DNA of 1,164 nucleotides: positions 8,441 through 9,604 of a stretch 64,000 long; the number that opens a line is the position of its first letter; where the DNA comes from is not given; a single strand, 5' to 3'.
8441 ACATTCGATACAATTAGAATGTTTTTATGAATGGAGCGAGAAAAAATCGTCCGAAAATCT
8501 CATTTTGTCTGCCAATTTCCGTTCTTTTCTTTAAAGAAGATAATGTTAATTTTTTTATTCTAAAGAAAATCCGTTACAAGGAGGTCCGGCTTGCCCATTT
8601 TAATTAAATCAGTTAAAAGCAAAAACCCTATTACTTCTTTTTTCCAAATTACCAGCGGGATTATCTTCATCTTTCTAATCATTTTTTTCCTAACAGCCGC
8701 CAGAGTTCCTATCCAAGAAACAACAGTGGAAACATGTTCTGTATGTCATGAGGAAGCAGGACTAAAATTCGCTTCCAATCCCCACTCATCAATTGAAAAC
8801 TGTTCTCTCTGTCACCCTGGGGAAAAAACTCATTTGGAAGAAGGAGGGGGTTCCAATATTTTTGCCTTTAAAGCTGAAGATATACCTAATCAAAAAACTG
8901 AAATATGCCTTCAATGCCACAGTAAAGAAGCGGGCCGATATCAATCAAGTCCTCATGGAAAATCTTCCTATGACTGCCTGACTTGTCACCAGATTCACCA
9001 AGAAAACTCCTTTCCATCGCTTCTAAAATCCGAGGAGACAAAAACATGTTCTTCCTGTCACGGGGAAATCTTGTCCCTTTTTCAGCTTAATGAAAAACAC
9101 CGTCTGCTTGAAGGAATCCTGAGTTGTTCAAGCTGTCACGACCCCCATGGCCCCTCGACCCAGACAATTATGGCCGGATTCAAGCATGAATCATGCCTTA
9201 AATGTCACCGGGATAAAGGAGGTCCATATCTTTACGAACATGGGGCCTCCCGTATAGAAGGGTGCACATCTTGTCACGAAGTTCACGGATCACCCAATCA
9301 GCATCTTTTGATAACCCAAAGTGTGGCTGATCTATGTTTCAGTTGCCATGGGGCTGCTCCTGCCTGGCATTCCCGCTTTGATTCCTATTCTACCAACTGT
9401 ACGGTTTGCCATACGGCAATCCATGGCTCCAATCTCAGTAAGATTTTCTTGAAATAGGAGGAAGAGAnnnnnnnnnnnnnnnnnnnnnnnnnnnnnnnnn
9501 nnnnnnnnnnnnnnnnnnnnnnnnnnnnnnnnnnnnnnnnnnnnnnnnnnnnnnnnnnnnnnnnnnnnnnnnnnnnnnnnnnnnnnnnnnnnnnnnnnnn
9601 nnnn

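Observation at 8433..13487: Three-gene porin-cytochrome cluster (decaheme cytochrome, 620-aa beta-barrel, 713-aa decaheme cytochrome): candidate extracellular electron-transfer conduit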

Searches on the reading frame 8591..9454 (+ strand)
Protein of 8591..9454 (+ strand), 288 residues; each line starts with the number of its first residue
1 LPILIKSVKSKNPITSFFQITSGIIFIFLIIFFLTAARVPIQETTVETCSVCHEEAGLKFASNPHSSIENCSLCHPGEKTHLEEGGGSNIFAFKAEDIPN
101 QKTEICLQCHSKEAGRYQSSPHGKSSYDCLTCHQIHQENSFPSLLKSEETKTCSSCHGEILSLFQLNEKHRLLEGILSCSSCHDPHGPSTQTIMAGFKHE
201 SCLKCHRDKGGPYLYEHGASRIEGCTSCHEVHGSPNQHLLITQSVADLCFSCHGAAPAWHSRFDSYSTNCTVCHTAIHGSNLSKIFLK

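Call 4: search_protein_families(library=pfam, proteins=[window:8591-9454:+], max_evalue=1)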
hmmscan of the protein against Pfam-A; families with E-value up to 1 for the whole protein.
window:8591-9454:+ (288 aa): 7 families
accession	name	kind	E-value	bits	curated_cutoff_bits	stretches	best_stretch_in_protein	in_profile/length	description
PF09699.15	Paired_CXXCH_1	-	4.1e-27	94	20.6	4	222-255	6-38/41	Doubled CXXCH motif (Paired_CXXCH_1)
PF22113.1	Mtrc-MtrF_II-IV_dom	-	5.8e-11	42.7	30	4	46-137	6-92/176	Outer membrane cytochrome MtrC/MtrF-like, domains II/IV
PF14522.11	Cytochrome_C7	-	8.9e-10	38.7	24.8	6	149-207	12-67/67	Cytochrome c7 and related cytochrome c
PF14537.11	Cytochrom_c3_2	-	1.2e-09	38.9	25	4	122-206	2-78/79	Cytochrome c3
PF22678.1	Cytochrom_c_NrfB-like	-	6.9e-09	36.5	27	2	71-156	1-89/89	Cytochrome c-type protein NrfB-like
PF13435.11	Cytochrome_C554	-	0.00039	21.7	20.8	1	106-183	2-83/84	Cytochrome c554 and c-prime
PF23145.1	Zf_2nd_IFT121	-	0.03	14.5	25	1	40-75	9-41/45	IFT121, second zinc finger domain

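Call 5: search_protein_families(library=ncbifam, proteins=[window:8591-9454:+], max_evalue=1)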
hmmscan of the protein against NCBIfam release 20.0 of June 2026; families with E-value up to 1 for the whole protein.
window:8591-9454:+ (288 aa): 12 families
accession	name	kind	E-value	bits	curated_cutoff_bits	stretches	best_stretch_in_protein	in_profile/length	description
TIGR03508.1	decahem_SO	subfamily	1.2e-47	162.6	192.2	1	47-283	3-257/258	DmsE family decaheme c-type cytochrome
NF041028.1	decahem_GSU2203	exception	2.4e-41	142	325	2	46-254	36-253/317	GSU2203 family decaheme c-type cytochrome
TIGR01905.1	paired_CXXCH_1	subfamily_domain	6.1e-21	74.1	25.2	4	217-255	1-38/41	doubled CXXCH domain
NF045722.1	c3_cytochr_TmcA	equivalog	4.3e-07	29.8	114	4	220-276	55-112/125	acidic tetraheme cytochrome c3 TmcA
NF047727.1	4hemeCytCCctA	equivalog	1.8e-06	28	180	1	148-209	55-107/109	tetraheme c-type cytochrome CctA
TIGR03153.1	cytochr_NrfH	equivalog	3.1e-06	27.3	134.2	2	22-134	4-134/138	cytochrome c nitrite reductase small subunit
NF045713.1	CxxCH_16_HmcA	equivalog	0.011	14.4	400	2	105-231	134-254/541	sulfate respiration complex hexadecaheme cytochrome HmcA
NF041762.1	diheme_GEGP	equivalog_domain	0.02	14.1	300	1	41-81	21-61/359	GEGP motif-containing diheme protein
NF033558.1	transpos_IS1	equivalog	0.1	12.5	100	1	106-153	1-48/199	IS1 family transposase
NF043011.1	CytC7_Geobact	equivalog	0.42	11.1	120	0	175-212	43-81/89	cytochrome c7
NF040968.1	FeS_ExtO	equivalog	0.5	9.1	200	1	104-230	22-138/416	selenite/tellurite reduction operon b-type cytochrome iron-sulfur cluster-binding subunit ExtO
NF040967.1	cytc_ExtN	equivalog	0.81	8.5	200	1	103-230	21-138/415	selenite/tellurite reduction operon c-type cytochrome ExtN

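Call 14: search_solved_structures(query=window:8591-9454:+, max_evalue=0.01, show_alignments=1)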
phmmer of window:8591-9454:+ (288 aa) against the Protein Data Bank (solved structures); distinct sequences matched with E-value up to 0.01: 3.
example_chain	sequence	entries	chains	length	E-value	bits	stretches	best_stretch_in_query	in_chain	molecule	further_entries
6r2q_A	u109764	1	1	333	1.9e-23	86.4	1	62-281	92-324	Cystathionine beta-synthase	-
2k3v_A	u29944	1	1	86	0.00082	21.9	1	132-207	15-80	Tetraheme cytochrome c-type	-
6hr0_A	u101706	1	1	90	0.0015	21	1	131-208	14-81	Cytochrome C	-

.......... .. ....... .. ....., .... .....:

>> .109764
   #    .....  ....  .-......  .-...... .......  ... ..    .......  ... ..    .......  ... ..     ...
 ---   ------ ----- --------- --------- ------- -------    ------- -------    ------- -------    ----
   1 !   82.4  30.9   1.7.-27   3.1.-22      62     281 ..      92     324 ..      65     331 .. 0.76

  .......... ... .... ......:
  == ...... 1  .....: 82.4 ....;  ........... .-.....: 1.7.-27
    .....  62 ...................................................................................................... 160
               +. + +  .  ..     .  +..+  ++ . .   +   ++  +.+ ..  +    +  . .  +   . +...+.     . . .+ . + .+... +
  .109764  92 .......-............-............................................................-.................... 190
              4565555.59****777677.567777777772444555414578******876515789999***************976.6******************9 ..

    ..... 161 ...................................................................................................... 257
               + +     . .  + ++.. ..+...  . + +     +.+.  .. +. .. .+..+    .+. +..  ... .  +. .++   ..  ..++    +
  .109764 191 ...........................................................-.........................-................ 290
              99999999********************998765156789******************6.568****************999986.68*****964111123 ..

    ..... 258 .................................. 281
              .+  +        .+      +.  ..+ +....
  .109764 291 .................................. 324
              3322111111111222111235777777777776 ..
